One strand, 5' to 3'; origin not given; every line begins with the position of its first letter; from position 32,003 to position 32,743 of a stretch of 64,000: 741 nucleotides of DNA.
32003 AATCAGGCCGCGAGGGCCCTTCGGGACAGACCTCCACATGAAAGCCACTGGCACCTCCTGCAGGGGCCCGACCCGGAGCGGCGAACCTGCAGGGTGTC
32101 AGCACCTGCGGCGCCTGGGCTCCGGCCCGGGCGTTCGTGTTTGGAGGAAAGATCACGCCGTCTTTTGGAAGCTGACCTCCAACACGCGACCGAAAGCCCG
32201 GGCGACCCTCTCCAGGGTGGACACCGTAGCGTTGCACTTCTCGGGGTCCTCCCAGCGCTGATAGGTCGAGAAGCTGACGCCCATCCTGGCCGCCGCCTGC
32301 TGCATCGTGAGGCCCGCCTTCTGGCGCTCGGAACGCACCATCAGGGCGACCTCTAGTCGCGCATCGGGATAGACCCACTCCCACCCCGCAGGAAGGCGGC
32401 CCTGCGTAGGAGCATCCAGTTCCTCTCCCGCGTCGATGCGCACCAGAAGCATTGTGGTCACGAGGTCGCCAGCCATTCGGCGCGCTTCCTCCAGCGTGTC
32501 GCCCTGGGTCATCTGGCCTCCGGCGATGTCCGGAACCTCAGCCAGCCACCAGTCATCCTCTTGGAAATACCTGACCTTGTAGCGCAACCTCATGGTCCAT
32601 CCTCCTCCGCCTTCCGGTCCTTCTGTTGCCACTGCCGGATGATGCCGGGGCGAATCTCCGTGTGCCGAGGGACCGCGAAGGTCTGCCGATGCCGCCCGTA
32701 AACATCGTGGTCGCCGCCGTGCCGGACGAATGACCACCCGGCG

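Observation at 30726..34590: Small decayed integrative element at tRNA-Leu(TAA) bounded by unusually long (167-bp) direct repeats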

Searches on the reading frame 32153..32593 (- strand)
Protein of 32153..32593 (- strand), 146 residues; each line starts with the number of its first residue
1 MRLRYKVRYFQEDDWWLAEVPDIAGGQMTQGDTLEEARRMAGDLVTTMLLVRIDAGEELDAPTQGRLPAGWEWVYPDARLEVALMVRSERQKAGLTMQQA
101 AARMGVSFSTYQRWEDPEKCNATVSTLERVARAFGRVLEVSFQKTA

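Call 8: find_encoding_contigs(protein=window:32153-32593:-, flank=10000, max_places=10)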
Protein window:32153-32593:- (146 aa): 4 contigs read that carry it; 3 places shown.
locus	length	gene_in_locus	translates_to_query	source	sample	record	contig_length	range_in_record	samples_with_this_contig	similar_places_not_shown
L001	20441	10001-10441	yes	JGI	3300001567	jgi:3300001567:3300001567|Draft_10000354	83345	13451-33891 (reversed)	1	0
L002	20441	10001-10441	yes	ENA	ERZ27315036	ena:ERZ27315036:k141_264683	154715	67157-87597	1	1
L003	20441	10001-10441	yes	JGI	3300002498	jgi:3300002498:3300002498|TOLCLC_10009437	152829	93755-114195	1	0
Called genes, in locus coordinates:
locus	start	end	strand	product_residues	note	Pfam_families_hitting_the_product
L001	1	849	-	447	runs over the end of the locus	-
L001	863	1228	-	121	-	-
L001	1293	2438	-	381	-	-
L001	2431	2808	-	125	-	-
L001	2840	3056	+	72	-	-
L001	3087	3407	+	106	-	PF01527:HTH_Tnp_1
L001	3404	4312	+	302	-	PF13276:HTH_21, PF00665:rve, PF13683:rve_3, PF13333:rve_2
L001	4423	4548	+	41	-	-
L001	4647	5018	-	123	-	PF01381:HTH_3, PF13560:HTH_31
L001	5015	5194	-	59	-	-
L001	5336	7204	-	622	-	PF04233:Phage_Mu_F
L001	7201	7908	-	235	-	PF06074:Portal_Mu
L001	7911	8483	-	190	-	-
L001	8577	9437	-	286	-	PF17289:Terminase_6C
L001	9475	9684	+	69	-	-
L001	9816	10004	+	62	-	PF07927:HicA_toxin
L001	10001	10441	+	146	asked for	PF13384:HTH_23 (weak), PF13560:HTH_31 (weak), PF01381:HTH_3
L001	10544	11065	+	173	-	-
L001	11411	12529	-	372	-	-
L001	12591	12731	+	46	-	PF00484:Pro_CA (weak)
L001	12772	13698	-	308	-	PF01545:Cation_efflux, PF16916:ZT_dimer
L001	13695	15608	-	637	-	PF06480:FtsH_ext, PF07728:AAA_5 (faint), PF00004:AAA, PF17862:AAA_lid_3, PF01434:Peptidase_M41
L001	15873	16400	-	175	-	PF00156:Pribosyltran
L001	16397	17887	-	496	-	PF01171:ATP_bind_3, PF11734:TilS_C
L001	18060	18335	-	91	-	-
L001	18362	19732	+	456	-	PF01595:CNNM, PF00571:CBS (faint), PF03471:CorC_HlyC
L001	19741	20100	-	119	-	PF00072:Response_reg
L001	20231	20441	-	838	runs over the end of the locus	PF00317:Ribonuc_red_lgN (weak), PF02867:Ribonuc_red_lgC, PF12637:TSCPD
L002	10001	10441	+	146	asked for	PF13384:HTH_23 (weak), PF13560:HTH_31 (weak), PF01381:HTH_3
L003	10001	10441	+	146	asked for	PF13384:HTH_23 (weak), PF13560:HTH_31 (weak), PF01381:HTH_3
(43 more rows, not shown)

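Call 19: find_related_loci(query=L001:1293-2438:-, collection=viral_contigs, flank=10000)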
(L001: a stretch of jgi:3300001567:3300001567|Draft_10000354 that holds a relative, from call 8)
Query L001:1293-2438:- (381 aa) in viral_contigs; peptide patterns used: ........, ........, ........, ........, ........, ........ (x = any residue, [..] = any of these).
21 stretches matched a pattern; 2 encode a relative of the query (tblastn E <= 1e-3); 1 distinct loci.
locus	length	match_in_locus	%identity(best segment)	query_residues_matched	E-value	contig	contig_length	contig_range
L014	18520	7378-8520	100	1-381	0e+0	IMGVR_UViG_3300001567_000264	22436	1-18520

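Call 34: find_homologous_proteins(query=L001:5339-7204:-, max_evalue=1e-20)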
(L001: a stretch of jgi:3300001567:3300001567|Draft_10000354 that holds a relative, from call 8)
Query L001:5339-7204:- (622 aa): 37 proteins with E <= 1e-20 among 8000 candidates.
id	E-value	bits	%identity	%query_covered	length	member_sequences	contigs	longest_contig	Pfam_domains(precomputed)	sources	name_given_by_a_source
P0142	0.0e+0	1055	92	82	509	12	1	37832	PF04233.20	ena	-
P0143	0.0e+0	1051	80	100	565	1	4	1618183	PF04233.20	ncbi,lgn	-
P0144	7.7e-213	727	93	57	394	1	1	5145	PF04233.20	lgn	-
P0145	1.1e-210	720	93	57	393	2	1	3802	PF04233.20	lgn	-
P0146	3.3e-196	672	88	56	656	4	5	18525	PF04233.20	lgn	-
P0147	4.5e-185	635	92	52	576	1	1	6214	PF04233.20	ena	-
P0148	2.8e-180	619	91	50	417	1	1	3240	PF04233.20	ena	-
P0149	2.3e-179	616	90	50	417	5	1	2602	PF04233.20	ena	-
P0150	5.9e-179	615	90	50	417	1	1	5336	PF04233.20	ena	-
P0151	4.9e-175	602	85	53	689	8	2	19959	PF04233.20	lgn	-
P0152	1.4e-170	587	83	53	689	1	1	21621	PF04233.20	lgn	-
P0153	2.0e-169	583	88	48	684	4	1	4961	PF04233.20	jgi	jgi:SPP1 gp7 family putative phage head morphogenesis protein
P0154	3.4e-146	507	73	50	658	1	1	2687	PF04233.20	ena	-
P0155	2.6e-141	490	76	45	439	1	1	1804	PF04233.20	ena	-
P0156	2.6e-130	454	60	61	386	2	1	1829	PF04233.20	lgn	-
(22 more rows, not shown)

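Call 35: find_encoding_contigs(protein=P0143, flank=10000, max_places=6)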
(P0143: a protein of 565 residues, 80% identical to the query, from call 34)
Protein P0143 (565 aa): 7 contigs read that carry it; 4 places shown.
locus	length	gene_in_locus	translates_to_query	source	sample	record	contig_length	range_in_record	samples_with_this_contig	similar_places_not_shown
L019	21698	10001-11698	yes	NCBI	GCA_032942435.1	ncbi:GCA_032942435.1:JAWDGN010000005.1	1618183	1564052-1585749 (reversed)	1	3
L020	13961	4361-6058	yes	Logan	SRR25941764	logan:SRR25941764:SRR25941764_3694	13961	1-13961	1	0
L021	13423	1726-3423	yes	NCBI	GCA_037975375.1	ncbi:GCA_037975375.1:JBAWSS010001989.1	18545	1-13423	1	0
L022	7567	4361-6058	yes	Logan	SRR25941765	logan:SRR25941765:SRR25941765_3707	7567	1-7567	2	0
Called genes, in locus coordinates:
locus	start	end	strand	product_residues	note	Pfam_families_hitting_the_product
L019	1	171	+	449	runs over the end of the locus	PF05598:DUF772, PF01609:DDE_Tnp_1, PF13751:DDE_Tnp_1_6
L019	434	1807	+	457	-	PF13006:Nterm_IS4, PF01609:DDE_Tnp_1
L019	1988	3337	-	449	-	PF05598:DUF772, PF01609:DDE_Tnp_1, PF13751:DDE_Tnp_1_6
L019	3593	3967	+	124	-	-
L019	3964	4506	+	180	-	-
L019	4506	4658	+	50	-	-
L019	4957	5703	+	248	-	-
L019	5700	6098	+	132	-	PF01726:LexA_DNA_bind, PF09339:HTH_IclR (weak)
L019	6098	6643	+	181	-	-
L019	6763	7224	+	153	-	PF03592:Terminase_2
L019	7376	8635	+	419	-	PF17289:Terminase_6C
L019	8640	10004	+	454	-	PF06074:Portal_Mu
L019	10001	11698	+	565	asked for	PF04233:Phage_Mu_F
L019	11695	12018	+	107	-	-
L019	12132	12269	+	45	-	-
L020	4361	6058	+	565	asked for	PF04233:Phage_Mu_F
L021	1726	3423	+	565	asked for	PF04233:Phage_Mu_F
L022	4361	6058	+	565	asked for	PF04233:Phage_Mu_F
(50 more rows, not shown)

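Call 36: find_encoding_contigs(protein=P0142, flank=10000, max_places=4)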
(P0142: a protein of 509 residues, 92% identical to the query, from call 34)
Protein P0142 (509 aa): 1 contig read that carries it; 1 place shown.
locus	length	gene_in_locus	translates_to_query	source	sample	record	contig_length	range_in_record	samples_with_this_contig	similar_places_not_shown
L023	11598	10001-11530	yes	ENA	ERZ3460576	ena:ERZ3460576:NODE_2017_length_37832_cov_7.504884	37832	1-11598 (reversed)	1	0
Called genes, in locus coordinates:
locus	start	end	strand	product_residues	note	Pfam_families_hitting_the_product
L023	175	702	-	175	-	PF19502:DUF6036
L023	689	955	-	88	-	-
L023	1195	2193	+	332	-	PF00296:Bac_luciferase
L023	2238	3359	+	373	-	PF22020:RlmL_1st, PF02926:THUMP, PF01170:UPF0020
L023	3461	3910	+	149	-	PF22381:Staph_reg_Sar_Rot, PF01047:MarR, PF12802:MarR_2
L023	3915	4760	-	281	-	PF00899:ThiF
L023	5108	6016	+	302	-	PF00941:FAD_binding_5, PF03450:CO_deh_flav_C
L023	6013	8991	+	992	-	PF00111:Fer2 (weak), PF01799:Fer2_2, PF01315:Ald_Xan_dh_C, PF02738:MoCoBD_1, PF20256:MoCoBD_2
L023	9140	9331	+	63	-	PF07927:HicA_toxin (weak)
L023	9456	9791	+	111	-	PF01381:HTH_3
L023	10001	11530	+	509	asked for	PF04233:Phage_Mu_F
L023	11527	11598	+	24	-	?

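Call 37: list_cluster_members(proteins=[P0001, window:32153-32593:-, window:28896-29822:+, window:37410-38315:-, P0143, P0003])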
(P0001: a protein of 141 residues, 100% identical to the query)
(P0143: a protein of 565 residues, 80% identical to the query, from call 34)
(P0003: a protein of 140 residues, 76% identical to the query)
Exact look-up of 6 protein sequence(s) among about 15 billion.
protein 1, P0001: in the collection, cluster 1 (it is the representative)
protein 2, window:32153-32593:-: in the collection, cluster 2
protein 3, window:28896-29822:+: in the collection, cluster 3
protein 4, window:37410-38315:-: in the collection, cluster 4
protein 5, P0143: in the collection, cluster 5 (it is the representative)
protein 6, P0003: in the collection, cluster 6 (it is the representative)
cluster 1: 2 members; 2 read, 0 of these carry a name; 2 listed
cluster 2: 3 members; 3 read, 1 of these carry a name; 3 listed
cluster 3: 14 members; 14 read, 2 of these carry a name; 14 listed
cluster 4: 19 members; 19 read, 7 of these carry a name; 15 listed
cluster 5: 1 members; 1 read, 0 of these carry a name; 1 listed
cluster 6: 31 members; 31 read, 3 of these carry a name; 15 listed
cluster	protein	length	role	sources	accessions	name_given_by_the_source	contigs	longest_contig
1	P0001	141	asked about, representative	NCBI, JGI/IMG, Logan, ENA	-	-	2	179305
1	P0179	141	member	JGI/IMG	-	-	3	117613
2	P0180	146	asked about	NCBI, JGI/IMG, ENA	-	-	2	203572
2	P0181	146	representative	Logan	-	-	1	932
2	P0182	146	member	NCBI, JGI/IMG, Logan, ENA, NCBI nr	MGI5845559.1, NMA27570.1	MAG: helix-turn-helix domain-containing protein [Candidatus Xenobium sp.] | predicted RNase H-like HicB family nuclease/DNA-binding XRE family transcriptional ... | type II toxin-antitoxin system HicB family antitoxin [Burkholderiales bacterium]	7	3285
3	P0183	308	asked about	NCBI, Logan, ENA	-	-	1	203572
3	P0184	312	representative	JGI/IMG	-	cation diffusion facilitator family transporter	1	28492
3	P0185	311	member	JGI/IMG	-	cation diffusion facilitator family transporter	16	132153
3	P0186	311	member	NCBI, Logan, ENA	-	-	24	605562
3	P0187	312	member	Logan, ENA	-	-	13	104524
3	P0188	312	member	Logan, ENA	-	-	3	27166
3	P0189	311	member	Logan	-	-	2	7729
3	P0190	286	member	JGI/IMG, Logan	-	-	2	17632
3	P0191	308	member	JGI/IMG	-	-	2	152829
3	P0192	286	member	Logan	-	-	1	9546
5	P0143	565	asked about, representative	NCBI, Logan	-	-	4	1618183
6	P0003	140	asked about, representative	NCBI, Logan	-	-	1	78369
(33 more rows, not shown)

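Call 38: find_encoding_contigs(protein=P0186, flank=10000, max_places=10)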
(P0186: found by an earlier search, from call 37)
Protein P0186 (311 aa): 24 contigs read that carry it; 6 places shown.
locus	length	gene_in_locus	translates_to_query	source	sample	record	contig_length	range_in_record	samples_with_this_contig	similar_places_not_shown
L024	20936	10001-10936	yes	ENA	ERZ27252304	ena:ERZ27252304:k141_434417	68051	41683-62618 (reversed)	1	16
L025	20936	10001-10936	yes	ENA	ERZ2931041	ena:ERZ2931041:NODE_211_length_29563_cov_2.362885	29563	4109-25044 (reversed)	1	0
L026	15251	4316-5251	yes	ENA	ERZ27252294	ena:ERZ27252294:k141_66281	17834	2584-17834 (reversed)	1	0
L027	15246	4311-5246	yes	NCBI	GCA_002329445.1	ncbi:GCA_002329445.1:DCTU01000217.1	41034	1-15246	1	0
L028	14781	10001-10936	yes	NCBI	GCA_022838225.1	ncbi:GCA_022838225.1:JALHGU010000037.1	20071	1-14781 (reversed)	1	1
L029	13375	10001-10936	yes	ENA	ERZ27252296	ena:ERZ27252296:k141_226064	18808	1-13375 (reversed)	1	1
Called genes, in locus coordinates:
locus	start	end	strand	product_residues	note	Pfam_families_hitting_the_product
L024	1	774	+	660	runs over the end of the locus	PF13428:TPR_14 (faint), PF13174:TPR_6 (faint), PF13176:TPR_7 (faint), PF13424:TPR_12 (faint), PF00515:TPR_1 (faint), PF07719:TPR_2 (weak), PF13432:TPR_16, PF14559:TPR_19, +5 more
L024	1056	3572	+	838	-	PF00317:Ribonuc_red_lgN (weak), PF02867:Ribonuc_red_lgC, PF12637:TSCPD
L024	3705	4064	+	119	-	PF00072:Response_reg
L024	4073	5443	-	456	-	PF01595:CNNM, PF00571:CBS (faint), PF03471:CorC_HlyC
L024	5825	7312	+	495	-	PF01171:ATP_bind_3, PF11734:TilS_C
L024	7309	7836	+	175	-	PF00156:Pribosyltran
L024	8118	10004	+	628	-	PF06480:FtsH_ext, PF00004:AAA, PF07728:AAA_5 (faint), PF17862:AAA_lid_3, PF01434:Peptidase_M41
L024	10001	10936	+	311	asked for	PF01545:Cation_efflux, PF16916:ZT_dimer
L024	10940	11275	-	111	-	-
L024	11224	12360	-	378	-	PF00589:Phage_integrase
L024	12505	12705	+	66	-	PF07927:HicA_toxin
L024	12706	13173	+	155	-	PF15970:HicB-like_2 (weak), PF13560:HTH_31 (weak), PF01381:HTH_3, PF13443:HTH_26 (faint)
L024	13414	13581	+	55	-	-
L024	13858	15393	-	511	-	PF01590:GAF (faint), PF13185:GAF_2 (weak), PF13492:GAF_3, PF00990:GGDEF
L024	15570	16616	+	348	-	-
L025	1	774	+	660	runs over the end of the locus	PF13174:TPR_6 (faint), PF13176:TPR_7 (faint), PF13424:TPR_12 (faint), PF13428:TPR_14 (faint), PF00515:TPR_1 (faint), PF07719:TPR_2 (weak), PF13432:TPR_16, PF14559:TPR_19, +5 more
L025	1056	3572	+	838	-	PF00317:Ribonuc_red_lgN (weak), PF02867:Ribonuc_red_lgC, PF12637:TSCPD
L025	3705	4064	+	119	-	PF00072:Response_reg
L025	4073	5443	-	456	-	PF01595:CNNM, PF00571:CBS (faint), PF03471:CorC_HlyC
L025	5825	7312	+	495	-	PF01171:ATP_bind_3, PF11734:TilS_C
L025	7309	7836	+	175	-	PF00156:Pribosyltran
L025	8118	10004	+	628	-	PF06480:FtsH_ext, PF00004:AAA, PF07728:AAA_5 (faint), PF17862:AAA_lid_3, PF01434:Peptidase_M41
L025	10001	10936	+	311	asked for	PF01545:Cation_efflux, PF16916:ZT_dimer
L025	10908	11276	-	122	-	-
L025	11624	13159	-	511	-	PF01590:GAF (faint), PF13185:GAF_2 (weak), PF13492:GAF_3, PF00990:GGDEF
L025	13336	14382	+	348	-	-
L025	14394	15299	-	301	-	PF07714:PK_Tyr_Ser-Thr, PF00069:Pkinase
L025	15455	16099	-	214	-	-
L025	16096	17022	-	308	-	PF00412:LIM (faint)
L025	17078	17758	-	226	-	PF01464:SLT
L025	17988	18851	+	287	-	PF01694:Rhomboid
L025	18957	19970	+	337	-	-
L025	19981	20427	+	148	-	-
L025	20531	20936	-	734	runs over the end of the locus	-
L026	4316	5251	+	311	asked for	PF01545:Cation_efflux, PF16916:ZT_dimer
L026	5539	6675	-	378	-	PF00589:Phage_integrase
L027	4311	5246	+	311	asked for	PF01545:Cation_efflux, PF16916:ZT_dimer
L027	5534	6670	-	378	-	PF00589:Phage_integrase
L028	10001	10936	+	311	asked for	PF01545:Cation_efflux, PF16916:ZT_dimer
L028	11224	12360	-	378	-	PF00589:Phage_integrase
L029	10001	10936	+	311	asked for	PF01545:Cation_efflux, PF16916:ZT_dimer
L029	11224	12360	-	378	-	PF00589:Phage_integrase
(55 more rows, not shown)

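Call 44: list_cluster_members(proteins=[L001:8577-9437:-, L001:7577-8572:-, L001:7201-7908:-, L001:5336-7204:-, L001:4647-5018:-, L001:5015-5194:-, L001:2431-2808:-, L001:1293-2438:-])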
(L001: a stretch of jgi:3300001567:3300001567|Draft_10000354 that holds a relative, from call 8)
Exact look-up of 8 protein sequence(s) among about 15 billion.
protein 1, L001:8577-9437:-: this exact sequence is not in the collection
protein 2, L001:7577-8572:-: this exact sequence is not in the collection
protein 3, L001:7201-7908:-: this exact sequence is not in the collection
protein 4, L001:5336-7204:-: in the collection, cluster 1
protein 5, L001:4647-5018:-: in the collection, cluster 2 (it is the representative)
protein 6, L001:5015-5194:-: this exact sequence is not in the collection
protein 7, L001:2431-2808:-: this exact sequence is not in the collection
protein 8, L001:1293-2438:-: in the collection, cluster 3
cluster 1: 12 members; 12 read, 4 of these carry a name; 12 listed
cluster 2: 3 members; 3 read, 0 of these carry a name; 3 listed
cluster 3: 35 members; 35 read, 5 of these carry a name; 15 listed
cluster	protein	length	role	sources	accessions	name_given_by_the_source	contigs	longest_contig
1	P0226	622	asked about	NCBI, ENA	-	-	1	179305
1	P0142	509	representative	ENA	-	-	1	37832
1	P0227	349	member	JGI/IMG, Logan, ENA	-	hypothetical protein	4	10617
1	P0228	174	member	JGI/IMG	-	hypothetical protein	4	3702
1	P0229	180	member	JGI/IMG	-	hypothetical protein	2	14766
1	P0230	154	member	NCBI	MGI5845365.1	MAG: hypothetical protein ACOX9B_14490 [Candidatus Xenobium sp.]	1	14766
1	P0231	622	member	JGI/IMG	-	-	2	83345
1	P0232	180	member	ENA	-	-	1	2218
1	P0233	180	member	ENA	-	-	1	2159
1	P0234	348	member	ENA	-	-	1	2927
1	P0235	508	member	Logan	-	-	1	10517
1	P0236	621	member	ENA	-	-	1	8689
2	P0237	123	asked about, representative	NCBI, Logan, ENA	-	-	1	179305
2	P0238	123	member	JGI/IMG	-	-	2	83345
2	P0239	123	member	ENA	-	-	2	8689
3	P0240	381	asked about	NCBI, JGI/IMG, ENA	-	-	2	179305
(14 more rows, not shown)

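Call 45: find_encoding_contigs(protein=P0226, flank=10000, max_places=6)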
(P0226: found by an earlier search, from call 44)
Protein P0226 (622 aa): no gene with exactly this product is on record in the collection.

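Call 46: find_encoding_contigs(protein=P0237, flank=10000, max_places=6)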
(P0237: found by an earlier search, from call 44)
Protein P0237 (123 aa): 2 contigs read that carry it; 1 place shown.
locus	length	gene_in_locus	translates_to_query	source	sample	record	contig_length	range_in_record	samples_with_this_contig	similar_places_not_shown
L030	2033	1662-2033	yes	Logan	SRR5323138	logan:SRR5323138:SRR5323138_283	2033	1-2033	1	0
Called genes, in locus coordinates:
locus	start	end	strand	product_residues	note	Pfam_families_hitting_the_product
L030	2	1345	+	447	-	?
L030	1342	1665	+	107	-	-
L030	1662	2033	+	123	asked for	PF01381:HTH_3, PF13560:HTH_31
